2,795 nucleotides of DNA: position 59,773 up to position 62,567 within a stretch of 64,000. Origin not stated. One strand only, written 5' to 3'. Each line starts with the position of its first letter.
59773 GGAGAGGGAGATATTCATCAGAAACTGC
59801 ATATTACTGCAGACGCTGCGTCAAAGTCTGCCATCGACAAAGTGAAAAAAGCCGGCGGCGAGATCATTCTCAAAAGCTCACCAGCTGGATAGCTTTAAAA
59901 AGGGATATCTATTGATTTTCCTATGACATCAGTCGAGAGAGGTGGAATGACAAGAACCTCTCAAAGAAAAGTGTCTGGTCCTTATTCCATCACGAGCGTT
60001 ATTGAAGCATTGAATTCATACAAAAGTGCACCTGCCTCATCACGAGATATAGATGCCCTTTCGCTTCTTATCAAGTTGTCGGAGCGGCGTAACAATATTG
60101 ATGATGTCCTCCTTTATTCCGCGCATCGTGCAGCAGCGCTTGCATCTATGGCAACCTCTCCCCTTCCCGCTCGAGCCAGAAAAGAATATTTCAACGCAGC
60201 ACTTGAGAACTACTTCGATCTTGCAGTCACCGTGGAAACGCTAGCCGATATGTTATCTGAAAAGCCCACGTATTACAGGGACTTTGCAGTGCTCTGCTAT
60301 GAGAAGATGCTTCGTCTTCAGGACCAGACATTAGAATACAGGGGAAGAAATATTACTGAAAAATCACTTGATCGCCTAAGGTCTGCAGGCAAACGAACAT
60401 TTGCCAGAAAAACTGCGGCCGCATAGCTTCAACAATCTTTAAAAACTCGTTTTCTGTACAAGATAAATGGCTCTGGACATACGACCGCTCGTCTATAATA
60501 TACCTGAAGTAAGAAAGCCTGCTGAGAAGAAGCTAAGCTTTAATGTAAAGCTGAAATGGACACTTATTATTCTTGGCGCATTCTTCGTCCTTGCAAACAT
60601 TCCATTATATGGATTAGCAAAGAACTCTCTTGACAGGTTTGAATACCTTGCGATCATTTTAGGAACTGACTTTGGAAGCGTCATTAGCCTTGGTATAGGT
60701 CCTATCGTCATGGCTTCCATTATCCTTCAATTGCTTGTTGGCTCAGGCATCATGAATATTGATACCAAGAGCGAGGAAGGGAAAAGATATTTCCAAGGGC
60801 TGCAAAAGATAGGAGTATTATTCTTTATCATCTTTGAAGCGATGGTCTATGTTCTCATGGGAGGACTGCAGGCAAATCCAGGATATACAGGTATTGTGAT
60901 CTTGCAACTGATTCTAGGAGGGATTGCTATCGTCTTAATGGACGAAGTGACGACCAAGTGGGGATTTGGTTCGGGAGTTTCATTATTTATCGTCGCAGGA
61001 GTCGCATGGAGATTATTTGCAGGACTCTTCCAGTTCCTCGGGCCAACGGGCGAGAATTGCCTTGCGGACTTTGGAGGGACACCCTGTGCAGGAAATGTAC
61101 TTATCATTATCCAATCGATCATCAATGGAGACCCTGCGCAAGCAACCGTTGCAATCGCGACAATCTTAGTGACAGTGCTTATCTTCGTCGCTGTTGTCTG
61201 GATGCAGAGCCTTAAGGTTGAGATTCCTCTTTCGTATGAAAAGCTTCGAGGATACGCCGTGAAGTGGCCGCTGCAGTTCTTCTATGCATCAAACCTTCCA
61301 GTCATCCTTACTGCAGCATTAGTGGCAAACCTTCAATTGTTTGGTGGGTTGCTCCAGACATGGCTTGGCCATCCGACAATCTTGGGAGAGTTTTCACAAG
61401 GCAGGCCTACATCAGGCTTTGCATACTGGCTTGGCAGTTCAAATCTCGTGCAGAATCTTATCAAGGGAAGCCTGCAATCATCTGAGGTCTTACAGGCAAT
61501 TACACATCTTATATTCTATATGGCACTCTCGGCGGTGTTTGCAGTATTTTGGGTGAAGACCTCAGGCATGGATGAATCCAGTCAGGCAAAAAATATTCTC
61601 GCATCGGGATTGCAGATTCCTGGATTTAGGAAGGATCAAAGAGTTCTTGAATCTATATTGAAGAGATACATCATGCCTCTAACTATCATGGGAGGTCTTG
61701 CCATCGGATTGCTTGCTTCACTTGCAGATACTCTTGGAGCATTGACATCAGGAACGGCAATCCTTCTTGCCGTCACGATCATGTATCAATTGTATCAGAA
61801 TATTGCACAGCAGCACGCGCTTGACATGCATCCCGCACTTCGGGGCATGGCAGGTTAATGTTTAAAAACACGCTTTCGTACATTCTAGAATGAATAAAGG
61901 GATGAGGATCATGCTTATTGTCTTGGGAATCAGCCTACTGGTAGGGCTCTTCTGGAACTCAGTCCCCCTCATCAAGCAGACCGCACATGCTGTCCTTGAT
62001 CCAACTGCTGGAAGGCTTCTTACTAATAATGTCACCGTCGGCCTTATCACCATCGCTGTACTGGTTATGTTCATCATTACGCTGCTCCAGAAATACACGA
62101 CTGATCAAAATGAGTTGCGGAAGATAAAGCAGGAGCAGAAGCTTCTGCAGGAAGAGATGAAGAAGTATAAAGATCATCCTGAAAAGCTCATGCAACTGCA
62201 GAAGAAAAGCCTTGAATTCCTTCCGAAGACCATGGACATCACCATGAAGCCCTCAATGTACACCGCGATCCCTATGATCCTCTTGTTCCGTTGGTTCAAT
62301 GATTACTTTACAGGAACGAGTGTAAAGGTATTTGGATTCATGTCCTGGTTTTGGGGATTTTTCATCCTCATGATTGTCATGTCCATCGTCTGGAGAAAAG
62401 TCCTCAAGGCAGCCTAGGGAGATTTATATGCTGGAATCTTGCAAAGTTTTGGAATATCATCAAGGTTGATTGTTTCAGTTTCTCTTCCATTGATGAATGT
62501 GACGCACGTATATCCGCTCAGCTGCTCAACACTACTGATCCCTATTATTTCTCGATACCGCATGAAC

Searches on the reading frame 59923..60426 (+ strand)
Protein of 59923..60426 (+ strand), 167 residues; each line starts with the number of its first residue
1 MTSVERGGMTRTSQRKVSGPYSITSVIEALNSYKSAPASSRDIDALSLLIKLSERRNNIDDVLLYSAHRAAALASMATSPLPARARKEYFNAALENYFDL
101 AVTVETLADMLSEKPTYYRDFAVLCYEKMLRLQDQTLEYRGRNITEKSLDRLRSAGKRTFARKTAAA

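Call 61: search_protein_families(library=pfam, proteins=[window:59923-60426:+], max_evalue=0.001)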
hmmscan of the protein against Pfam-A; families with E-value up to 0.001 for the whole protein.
window:59923-60426:+ (167 aa): 0 families
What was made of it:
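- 59923..60426 (+): Fifth lineage-specific insert, E, 167 aa, between L15 and SecY. Has its own TATA-like box. Call 61: no Pfam match.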

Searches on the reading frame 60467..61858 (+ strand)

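Call 61: search_protein_families(library=pfam, proteins=[window:60467-61858:+], max_evalue=0.001)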
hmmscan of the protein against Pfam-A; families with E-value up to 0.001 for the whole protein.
window:60467-61858:+ (463 aa): 2 families
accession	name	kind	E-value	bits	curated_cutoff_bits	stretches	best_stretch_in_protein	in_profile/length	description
PF00344.25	SecY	-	2.9e-63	214.5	32.2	1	71-443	1-306/306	SecY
PF10559.14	Plug_translocon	-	1.1e-05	25.6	22.1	1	39-66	3-31/35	Plug domain of Sec61p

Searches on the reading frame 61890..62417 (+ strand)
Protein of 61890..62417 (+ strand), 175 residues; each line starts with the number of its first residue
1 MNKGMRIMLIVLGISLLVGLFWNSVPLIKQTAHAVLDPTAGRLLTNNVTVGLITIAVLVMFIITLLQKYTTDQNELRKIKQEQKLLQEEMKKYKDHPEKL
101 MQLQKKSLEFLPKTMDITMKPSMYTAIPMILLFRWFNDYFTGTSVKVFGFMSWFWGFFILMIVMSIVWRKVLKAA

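Call 61: search_protein_families(library=pfam, proteins=[window:61890-62417:+], max_evalue=0.001)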
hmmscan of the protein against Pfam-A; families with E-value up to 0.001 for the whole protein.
window:61890-62417:+ (175 aa): 1 family
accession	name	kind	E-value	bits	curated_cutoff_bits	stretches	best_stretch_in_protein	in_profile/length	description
PF01956.21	EMC3_TMCO1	-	1.5e-13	51.4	27.1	1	35-166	3-147/169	Integral membrane protein EMC3/TMCO1-like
